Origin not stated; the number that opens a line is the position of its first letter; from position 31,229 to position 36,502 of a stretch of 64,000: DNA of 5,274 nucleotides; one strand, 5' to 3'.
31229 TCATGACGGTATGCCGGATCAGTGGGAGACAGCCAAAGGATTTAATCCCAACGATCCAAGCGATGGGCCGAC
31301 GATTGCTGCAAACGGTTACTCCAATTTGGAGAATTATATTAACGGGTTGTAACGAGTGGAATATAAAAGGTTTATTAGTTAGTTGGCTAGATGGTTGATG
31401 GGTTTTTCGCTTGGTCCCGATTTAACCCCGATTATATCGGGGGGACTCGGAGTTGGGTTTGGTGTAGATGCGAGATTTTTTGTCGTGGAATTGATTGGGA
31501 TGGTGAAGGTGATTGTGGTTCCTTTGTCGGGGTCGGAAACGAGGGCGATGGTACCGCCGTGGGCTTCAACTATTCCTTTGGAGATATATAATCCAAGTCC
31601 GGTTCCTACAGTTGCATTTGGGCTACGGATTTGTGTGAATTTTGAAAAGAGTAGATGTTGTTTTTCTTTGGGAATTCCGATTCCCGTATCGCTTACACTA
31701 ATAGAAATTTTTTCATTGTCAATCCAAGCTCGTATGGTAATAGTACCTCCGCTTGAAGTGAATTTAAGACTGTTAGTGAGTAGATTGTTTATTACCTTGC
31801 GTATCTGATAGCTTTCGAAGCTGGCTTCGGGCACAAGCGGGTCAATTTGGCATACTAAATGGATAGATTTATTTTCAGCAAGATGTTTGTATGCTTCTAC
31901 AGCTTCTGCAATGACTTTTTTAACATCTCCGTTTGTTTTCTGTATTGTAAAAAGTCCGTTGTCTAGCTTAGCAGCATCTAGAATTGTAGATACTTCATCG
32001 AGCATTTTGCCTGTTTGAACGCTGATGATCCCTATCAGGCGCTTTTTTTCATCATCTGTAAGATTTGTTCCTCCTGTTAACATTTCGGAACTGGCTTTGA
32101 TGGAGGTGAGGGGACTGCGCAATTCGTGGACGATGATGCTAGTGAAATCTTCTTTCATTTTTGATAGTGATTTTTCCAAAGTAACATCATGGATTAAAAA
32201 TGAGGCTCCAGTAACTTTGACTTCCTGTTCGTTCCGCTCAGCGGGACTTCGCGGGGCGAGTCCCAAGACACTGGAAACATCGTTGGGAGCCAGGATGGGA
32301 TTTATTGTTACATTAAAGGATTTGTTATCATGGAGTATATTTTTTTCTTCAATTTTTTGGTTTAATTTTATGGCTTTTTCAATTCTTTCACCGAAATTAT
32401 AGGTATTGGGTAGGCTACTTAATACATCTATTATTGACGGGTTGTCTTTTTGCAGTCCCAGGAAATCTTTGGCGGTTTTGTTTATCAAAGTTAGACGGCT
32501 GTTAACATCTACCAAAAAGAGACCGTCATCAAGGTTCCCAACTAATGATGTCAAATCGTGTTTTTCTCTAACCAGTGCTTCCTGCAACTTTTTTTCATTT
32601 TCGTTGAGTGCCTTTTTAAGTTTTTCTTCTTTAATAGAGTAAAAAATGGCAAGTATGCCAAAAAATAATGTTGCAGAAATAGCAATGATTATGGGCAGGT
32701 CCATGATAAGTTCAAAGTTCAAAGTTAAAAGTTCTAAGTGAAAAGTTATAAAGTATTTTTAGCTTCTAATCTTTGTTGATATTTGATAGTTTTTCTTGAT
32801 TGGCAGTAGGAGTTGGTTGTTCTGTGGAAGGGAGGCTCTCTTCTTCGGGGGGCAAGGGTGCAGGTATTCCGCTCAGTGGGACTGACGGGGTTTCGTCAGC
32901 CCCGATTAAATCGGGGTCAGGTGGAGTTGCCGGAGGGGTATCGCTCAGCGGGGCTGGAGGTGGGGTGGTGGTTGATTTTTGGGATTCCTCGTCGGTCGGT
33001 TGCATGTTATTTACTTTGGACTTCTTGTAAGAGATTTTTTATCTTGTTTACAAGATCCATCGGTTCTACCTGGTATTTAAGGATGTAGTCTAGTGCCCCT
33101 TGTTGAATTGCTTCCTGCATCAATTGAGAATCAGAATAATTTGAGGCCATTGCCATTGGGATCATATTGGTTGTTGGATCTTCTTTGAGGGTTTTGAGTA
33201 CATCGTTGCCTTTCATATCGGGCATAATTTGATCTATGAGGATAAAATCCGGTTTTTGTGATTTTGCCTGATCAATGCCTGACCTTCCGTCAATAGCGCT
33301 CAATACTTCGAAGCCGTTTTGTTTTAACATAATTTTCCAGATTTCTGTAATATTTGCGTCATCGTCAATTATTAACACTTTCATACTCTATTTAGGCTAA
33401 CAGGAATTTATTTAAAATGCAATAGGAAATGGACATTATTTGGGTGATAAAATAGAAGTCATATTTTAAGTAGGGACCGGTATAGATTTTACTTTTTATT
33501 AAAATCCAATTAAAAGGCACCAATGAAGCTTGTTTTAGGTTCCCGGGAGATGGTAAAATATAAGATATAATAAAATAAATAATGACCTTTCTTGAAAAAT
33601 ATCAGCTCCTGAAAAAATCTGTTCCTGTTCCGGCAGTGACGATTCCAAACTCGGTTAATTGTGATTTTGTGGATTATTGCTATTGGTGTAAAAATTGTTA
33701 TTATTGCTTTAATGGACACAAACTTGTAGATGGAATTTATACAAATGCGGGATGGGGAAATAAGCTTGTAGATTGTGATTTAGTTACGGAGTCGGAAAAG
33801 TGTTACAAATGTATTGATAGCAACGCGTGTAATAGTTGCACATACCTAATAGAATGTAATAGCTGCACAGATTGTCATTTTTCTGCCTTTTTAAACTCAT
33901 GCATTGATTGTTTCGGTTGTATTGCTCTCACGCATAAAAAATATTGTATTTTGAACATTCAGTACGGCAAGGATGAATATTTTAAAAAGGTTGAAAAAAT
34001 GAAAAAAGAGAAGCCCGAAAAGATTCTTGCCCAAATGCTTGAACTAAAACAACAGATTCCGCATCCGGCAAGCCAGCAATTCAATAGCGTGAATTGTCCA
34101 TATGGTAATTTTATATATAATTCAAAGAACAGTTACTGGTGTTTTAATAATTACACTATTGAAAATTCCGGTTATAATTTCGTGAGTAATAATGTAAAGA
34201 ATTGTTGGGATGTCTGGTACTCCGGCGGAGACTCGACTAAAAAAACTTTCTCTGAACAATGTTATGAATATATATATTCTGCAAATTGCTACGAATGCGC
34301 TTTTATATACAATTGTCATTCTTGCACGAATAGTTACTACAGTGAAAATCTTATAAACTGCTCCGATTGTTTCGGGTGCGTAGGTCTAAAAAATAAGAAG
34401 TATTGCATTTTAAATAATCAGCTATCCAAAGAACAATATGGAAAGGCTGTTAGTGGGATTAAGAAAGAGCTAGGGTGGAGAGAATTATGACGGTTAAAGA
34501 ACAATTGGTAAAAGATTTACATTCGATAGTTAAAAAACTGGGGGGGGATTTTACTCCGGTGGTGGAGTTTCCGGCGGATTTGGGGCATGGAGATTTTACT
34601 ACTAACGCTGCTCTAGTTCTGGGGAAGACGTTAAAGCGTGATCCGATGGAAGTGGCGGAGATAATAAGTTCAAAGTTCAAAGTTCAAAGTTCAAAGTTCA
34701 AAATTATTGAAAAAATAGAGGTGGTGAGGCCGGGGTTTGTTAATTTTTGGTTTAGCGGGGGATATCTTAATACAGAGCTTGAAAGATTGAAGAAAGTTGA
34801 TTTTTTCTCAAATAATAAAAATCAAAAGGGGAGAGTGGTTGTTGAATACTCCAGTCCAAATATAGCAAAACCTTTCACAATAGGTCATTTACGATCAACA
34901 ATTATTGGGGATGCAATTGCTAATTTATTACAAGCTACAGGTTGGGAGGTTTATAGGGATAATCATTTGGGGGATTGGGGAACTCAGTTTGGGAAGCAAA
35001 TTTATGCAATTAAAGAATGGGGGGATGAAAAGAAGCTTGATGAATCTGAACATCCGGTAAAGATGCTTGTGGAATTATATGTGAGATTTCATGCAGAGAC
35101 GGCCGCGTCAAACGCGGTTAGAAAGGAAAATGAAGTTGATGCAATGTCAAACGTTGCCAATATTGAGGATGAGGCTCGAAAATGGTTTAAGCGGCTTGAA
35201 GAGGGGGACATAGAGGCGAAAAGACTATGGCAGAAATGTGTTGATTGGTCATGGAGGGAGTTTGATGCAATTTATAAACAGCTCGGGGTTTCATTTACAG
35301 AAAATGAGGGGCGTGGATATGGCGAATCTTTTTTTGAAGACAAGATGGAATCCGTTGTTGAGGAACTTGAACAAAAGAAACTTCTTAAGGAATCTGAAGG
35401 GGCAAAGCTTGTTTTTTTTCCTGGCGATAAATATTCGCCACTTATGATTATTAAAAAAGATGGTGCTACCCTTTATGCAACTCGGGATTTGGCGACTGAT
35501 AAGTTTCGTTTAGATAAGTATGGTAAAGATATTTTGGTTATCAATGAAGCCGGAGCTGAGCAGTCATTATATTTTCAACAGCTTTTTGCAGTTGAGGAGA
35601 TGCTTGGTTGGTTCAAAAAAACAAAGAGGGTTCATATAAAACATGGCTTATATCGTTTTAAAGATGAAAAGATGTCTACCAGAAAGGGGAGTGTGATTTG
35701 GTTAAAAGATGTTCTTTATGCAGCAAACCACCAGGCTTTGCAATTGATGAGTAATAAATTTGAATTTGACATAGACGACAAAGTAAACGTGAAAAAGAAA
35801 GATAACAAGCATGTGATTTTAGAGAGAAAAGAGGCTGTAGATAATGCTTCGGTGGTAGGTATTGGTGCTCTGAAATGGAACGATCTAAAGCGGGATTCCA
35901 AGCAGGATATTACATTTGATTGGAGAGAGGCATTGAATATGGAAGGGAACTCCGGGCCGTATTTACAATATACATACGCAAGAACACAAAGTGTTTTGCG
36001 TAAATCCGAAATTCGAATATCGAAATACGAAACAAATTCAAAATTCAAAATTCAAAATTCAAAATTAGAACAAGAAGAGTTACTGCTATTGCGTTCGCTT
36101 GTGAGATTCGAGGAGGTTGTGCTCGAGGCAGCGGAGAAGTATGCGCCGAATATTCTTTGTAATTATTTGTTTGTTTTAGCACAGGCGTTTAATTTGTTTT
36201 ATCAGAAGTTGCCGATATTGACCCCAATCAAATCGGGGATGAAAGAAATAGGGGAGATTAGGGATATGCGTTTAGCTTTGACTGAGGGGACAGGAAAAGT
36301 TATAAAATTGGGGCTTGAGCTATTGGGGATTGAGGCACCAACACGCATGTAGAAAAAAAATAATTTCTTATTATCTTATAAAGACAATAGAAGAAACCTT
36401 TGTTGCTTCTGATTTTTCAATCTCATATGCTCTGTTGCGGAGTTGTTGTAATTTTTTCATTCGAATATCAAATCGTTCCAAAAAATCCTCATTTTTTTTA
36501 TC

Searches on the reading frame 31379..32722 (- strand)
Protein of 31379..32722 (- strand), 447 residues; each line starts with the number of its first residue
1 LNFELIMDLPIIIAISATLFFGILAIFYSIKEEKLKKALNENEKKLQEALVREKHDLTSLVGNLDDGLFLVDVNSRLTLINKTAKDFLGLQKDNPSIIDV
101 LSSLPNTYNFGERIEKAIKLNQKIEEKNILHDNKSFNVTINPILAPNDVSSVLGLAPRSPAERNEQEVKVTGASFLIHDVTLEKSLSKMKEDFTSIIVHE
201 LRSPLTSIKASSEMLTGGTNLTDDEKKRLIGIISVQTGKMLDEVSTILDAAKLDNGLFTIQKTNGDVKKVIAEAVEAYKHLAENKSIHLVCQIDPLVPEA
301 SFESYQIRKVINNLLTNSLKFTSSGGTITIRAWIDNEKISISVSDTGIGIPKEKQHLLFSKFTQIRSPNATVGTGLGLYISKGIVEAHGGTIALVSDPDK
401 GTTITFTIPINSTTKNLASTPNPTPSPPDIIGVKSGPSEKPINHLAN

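Call 82: search_protein_families(library=pfam, proteins=[window:31379-32722:-], max_evalue=0.00001)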
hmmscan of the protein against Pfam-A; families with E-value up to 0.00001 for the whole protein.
window:31379-32722:- (447 aa): 2 families
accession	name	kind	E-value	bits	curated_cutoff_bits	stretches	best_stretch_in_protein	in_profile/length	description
PF02518.31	HATPase_c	-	4.5e-29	101.6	26.4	1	306-410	5-109/111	Histidine kinase-, DNA gyrase B-, and HSP90-like ATPase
PF00512.31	HisKA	-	1.4e-12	47.9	26.9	1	189-256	1-66/66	His Kinase A (phospho-acceptor) domain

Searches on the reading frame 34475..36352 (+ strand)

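Call 83: search_protein_families(library=pfam, proteins=[window:34475-36352:+], max_evalue=0.00001)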
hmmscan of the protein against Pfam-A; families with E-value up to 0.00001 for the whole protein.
window:34475-36352:+ (625 aa): 3 families
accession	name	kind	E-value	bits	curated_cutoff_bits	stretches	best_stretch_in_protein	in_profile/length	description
PF00750.26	tRNA-synt_1d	-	1.5e-76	258.1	23.3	1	113-483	14-349/349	tRNA synthetases class I (R), catalytic domain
PF05746.21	DALR_1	-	1.8e-30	105.9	22.3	1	497-625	1-117/117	DALR anticodon binding domain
PF03485.21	Arg_tRNA_synt_N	-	3.1e-15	57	21.5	1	7-91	3-83/85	Arginyl tRNA synthetase N terminal domain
